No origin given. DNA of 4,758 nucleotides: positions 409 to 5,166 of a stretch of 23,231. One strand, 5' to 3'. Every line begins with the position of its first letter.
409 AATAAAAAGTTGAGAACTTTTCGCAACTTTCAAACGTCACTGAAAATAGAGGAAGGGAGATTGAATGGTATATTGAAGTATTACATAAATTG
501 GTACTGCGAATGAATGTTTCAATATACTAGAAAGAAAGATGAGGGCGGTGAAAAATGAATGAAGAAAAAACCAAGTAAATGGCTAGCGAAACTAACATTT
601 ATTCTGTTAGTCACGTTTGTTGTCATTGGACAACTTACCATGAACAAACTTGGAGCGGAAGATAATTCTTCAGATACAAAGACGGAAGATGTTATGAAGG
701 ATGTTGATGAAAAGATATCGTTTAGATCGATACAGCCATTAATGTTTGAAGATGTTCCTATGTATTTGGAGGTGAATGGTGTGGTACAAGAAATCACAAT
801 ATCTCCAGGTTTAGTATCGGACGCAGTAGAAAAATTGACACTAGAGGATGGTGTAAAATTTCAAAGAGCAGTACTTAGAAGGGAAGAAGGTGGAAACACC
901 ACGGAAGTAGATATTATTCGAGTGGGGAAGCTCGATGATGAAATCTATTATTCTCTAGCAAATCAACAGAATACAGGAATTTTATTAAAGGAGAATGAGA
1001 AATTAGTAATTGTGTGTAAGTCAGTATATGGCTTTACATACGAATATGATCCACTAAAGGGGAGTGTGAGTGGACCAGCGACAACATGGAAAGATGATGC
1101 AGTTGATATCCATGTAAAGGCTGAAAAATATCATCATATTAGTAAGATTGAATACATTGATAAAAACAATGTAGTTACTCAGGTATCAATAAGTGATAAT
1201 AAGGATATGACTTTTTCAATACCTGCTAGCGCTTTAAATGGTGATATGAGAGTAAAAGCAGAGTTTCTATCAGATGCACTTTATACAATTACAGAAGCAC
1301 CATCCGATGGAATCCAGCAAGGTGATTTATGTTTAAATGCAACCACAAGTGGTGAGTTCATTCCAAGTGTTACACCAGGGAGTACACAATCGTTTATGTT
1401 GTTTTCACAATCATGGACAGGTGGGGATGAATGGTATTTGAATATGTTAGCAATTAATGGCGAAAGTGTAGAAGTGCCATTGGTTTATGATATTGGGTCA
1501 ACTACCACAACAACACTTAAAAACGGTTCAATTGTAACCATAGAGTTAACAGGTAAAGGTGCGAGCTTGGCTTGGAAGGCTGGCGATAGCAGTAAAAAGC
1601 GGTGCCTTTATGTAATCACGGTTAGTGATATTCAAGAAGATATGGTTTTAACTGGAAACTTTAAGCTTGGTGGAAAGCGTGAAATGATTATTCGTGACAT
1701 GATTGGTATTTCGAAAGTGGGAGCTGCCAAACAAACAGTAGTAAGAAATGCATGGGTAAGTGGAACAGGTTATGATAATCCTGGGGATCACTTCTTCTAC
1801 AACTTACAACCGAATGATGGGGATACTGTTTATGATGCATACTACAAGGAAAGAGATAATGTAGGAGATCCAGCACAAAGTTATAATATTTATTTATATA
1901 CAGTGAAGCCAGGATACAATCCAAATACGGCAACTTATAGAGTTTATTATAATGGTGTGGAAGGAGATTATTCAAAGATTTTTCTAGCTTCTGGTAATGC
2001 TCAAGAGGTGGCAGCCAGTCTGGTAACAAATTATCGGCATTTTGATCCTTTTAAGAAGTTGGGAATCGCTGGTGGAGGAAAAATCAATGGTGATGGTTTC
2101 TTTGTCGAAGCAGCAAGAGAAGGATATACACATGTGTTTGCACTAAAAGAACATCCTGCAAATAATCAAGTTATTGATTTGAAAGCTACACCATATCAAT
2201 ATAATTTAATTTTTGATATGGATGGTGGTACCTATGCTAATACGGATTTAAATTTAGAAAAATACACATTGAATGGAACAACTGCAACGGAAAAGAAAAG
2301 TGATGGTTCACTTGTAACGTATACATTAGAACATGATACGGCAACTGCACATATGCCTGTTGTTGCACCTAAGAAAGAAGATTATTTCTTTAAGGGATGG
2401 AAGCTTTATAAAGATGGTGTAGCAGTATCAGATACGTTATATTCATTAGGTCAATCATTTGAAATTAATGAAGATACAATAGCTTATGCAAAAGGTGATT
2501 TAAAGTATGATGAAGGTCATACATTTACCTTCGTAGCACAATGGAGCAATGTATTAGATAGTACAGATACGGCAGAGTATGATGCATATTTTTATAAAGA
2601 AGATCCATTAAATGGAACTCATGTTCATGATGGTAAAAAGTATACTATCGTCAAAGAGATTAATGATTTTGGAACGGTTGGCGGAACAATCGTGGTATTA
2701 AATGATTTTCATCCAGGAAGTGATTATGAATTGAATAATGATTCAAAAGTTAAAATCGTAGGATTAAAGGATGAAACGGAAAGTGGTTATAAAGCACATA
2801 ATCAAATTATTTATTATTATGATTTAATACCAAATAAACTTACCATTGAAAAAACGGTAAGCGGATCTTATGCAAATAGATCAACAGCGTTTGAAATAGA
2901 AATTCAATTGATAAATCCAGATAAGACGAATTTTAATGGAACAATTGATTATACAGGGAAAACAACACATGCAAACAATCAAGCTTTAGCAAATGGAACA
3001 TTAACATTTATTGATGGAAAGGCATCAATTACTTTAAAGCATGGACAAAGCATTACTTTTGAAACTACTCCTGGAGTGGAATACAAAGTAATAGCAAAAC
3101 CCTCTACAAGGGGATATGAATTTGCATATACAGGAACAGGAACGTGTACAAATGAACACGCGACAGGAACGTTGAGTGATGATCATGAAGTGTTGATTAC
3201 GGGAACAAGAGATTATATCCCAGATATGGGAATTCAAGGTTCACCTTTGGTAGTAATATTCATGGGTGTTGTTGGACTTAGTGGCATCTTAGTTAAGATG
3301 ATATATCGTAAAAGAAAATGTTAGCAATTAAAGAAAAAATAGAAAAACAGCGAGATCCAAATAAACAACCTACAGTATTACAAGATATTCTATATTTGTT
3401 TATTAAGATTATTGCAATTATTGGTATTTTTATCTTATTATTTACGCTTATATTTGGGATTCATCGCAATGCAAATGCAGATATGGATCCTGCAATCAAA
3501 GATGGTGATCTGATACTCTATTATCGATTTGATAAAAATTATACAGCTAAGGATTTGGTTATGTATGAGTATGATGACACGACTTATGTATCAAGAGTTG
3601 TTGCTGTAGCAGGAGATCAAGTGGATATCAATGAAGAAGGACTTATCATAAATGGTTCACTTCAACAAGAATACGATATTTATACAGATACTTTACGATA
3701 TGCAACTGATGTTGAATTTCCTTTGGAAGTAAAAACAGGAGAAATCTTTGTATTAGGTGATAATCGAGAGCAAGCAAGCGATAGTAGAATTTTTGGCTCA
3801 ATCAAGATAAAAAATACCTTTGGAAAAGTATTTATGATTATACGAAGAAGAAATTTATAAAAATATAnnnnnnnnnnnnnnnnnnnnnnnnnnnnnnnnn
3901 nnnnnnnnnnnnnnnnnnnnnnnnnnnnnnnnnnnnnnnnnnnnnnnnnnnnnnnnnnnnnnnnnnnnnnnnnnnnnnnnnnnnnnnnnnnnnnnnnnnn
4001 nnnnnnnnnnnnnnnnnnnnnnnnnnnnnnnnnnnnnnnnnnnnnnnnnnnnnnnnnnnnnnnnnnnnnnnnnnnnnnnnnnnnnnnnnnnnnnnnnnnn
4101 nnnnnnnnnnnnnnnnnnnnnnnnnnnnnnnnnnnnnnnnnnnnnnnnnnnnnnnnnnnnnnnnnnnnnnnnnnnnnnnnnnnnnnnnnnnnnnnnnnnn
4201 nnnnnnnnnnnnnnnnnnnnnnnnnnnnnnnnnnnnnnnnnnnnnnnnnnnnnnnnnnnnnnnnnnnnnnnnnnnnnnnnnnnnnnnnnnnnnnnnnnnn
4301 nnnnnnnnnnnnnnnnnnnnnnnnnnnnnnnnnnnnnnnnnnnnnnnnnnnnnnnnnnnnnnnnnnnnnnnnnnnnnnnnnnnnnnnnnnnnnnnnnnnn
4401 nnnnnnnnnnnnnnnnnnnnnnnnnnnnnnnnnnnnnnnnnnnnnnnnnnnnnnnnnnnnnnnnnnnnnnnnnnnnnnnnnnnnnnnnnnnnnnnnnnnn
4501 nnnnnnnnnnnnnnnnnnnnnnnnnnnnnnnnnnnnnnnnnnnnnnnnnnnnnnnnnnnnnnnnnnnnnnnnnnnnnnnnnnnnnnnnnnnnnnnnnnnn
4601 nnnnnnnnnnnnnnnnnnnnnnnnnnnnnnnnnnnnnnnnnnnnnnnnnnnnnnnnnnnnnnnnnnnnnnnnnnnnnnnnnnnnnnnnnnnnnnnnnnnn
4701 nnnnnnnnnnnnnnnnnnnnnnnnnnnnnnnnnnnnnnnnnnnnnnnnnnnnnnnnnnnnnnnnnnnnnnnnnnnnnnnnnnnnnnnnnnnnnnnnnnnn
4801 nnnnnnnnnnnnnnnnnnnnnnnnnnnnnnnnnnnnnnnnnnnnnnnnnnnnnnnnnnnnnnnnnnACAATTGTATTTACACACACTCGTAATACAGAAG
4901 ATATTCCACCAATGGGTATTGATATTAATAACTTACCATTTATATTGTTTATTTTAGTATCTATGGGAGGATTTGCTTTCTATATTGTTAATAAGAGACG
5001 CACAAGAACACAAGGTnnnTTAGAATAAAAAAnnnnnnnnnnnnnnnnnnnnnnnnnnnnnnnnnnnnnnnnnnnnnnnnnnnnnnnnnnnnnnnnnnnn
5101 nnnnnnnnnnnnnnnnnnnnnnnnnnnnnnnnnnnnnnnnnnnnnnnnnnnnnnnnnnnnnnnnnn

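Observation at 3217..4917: Non-canonical IP[D/P]MG sorting motifs (Met where LPXTG has Thr) on the adhesin and the backbone pilin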

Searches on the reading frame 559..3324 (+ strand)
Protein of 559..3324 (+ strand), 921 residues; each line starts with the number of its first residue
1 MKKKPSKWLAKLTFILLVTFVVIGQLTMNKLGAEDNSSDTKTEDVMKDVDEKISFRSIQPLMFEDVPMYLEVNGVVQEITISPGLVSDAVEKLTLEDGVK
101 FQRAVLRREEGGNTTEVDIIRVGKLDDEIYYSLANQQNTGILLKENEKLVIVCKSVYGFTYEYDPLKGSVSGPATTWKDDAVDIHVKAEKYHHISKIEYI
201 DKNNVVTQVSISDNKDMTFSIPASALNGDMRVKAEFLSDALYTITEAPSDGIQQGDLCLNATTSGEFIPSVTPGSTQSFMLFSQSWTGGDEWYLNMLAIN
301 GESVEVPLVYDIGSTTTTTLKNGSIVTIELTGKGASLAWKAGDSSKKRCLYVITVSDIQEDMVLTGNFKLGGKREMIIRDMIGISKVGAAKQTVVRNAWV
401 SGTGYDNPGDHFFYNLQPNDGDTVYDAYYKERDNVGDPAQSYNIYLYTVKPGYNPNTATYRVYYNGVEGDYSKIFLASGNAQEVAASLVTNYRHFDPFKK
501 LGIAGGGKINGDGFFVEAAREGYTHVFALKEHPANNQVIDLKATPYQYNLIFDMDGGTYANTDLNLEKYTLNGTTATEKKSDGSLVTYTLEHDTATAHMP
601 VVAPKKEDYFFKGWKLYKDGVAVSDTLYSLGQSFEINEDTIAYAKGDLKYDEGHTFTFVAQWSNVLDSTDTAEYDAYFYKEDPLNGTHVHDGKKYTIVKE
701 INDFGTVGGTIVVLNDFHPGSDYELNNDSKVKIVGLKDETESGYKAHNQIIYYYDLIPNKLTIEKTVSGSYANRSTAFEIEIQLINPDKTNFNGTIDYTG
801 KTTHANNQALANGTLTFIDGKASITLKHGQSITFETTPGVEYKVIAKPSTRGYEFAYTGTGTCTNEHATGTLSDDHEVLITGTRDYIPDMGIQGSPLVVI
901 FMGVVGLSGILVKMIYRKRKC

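Call 6: search_protein_families(library=pfam, proteins=[window:559-3324:+], max_evalue=0.01)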
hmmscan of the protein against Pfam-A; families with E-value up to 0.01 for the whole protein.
window:559-3324:+ (921 aa): 2 families
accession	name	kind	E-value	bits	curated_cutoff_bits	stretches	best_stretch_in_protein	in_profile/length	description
PF24547.1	DUF7601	-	1.9e-17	64.3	27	1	759-878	1-107/116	Domain of unknown function (DUF7601)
PF09479.16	Flg_new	-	0.0011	19.5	27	0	569-645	5-65/65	Listeria-Bacteroides repeat domain (List_Bact_rpt)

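Call 7: search_protein_families(library=ncbifam, proteins=[window:559-3324:+], max_evalue=0.01)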
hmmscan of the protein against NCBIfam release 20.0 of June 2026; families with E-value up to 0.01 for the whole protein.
window:559-3324:+ (921 aa): 1 family
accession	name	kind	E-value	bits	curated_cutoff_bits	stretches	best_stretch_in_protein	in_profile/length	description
NF033396.0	pilus_ancill_1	equivalog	2.7e-11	42.7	600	1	758-918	584-732/737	pilus ancillary protein 1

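Call 43: find_homologous_proteins(query=window:559-3324:+)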
Query window:559-3324:+ (921 aa): 11 proteins with E <= 0.001 among 8000 candidates.
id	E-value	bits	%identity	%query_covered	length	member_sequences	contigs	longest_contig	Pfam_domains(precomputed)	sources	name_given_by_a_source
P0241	0.0e+0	2092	100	100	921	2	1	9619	PF24547.2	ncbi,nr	ncbi:hypothetical protein LJC02_03725 [Breznakia sp. OttesenSCG-928-G09]|nr:hypothetical protein [Br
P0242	1.7e-194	667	43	96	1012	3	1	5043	PF19407.6,PF24547.2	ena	-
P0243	3.2e-188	646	42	96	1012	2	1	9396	PF24547.2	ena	-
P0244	1.3e-178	614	43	91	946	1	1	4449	PF24547.2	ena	-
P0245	4.9e-172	592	41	91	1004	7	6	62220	PF24547.2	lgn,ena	-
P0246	1.7e-169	584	40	93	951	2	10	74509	PF24547.2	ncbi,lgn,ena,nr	nr:DUF5979 domain-containing protein [uncultured Mediterraneibacter sp.]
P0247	4.6e-135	470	34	96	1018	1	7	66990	PF24547.2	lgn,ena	-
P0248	4.9e-130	453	35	91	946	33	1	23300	PF24547.2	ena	-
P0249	4.0e-113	397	32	98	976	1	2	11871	PF24547.2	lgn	-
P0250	5.5e-111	390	32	94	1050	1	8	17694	PF24547.2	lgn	-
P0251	2.4e-39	153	27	91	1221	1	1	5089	-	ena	-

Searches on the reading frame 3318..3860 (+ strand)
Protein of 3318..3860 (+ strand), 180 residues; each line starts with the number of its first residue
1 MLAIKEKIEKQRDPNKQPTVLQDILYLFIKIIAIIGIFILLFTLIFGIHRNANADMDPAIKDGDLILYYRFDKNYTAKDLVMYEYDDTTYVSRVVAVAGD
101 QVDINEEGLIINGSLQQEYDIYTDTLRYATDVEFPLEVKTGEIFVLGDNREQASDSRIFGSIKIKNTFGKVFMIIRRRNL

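Call 6: search_protein_families(library=pfam, proteins=[window:3318-3860:+], max_evalue=0.01)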
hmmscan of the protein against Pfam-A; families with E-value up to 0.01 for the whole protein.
window:3318-3860:+ (180 aa): 1 family
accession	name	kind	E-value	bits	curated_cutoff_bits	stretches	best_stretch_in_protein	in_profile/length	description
PF10502.14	Peptidase_S26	-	9.3e-23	81.4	22.9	1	29-174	6-166/168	Signal peptidase, peptidase S26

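Call 7: search_protein_families(library=ncbifam, proteins=[window:3318-3860:+], max_evalue=0.01)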
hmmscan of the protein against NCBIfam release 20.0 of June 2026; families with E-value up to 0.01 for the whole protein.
window:3318-3860:+ (180 aa): 6 families
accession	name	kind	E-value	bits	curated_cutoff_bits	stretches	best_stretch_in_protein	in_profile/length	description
TIGR02227.1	sigpep_I_bact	equivalog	4.5e-29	101.4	47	1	31-175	5-158/162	signal peptidase I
NF008114.0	PRK10861.1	equivalog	6.8e-07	28.9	277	1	138-174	264-300/324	signal peptidase I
NF010459.0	PRK13884.1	subfamily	9.7e-07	28.4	156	1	89-166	87-167/178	conjugal transfer peptidase TraF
TIGR02771.1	TraF_Ti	equivalog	5.1e-05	22.9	100.25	1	90-170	84-164/171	conjugative transfer signal peptidase TraF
TIGR02754.1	sod_Ni_protease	equivalog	0.0013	19.1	63.25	0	138-171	55-88/90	nickel-type superoxide dismutase maturation protease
TIGR02228.1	sigpep_I_arch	equivalog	0.0059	16.5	51.85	0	30-97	5-85/158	signal peptidase I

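Call 50: search_solved_structures(query=window:3318-3860:+, max_evalue=0.01, show_alignments=3)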
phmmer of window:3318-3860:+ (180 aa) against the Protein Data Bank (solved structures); distinct sequences matched with E-value up to 0.01: 11.
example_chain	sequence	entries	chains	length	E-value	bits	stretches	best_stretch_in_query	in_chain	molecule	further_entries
4n31_A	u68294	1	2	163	3.5e-25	92.1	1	44-179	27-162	SipA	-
4k8w_A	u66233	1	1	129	2.1e-24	89.6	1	54-179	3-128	LepA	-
4nv4_A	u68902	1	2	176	2.6e-08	37.2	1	52-172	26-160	Signal peptidase I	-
4wvh_A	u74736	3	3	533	7.1e-08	35.8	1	54-171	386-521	Maltose-binding periplasmic protein,Signal peptidase IB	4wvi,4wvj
4wvg_A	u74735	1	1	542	1.2e-07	35.1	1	55-171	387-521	Maltose-binding periplasmic protein,Signal peptidase IB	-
4me8_A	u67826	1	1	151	2.5e-05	27.5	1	84-169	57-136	Signal peptidase I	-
9nlo_A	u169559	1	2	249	0.0058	19.8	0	138-172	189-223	Signal peptidase I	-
1t7d_A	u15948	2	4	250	0.0062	19.7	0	138-172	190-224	SIGNAL PEPTIDASE I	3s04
1kn9_A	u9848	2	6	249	0.0064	19.7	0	138-172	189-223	Signal peptidase I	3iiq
1b12_A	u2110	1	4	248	0.0065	19.7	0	138-172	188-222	SIGNAL PEPTIDASE I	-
6b88_A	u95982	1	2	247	0.0065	19.7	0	138-172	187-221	Signal peptidase I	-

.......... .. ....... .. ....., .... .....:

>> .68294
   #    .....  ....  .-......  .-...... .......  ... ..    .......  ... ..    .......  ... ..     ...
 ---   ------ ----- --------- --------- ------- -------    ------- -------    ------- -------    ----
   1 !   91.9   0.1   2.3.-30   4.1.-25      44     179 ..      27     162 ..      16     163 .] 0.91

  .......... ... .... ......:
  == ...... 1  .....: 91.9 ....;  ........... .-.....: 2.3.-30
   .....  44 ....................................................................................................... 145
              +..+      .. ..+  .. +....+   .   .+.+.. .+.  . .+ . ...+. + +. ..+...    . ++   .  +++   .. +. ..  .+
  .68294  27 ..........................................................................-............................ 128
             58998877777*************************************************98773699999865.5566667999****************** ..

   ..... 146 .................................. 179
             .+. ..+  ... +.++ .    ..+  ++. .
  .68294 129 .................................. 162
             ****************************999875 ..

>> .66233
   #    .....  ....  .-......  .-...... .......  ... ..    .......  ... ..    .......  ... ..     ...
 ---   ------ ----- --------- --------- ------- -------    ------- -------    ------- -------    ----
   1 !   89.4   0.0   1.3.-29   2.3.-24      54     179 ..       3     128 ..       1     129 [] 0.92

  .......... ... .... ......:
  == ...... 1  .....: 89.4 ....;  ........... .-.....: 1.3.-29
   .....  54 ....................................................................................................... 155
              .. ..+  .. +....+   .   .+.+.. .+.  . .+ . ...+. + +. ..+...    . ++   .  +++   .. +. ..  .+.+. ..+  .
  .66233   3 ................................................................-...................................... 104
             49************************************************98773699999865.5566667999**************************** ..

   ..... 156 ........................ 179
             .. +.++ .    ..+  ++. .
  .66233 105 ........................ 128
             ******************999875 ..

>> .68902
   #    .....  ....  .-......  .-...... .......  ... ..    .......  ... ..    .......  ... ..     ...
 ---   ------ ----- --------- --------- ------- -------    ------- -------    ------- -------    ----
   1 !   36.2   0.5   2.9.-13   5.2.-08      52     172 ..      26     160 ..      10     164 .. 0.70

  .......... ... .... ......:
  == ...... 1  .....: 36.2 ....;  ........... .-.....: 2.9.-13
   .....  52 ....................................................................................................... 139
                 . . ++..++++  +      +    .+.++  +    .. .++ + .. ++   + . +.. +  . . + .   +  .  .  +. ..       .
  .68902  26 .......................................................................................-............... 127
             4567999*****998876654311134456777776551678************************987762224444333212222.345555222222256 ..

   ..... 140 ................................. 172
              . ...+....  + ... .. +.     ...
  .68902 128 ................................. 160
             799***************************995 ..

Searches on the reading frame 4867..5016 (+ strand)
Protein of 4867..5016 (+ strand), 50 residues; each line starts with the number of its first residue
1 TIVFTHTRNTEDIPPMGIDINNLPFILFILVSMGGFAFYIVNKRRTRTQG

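Call 17: search_protein_families(library=ncbifam, proteins=[window:4867-5016:+], max_evalue=10)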
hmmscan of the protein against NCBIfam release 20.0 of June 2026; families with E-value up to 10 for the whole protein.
seq(50 aa): 2 families
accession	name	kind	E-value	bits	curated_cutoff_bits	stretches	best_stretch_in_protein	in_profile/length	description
TIGR01167.1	LPXTG_anchor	domain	0.047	14.4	15.9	1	17-45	6-33/34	LPXTG cell wall anchor domain-containing protein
NF033494.1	NSS_import_MetS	equivalog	0.15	11.9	70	1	25-46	9-30/53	methionine/alanine import NSS transporter subunit MetS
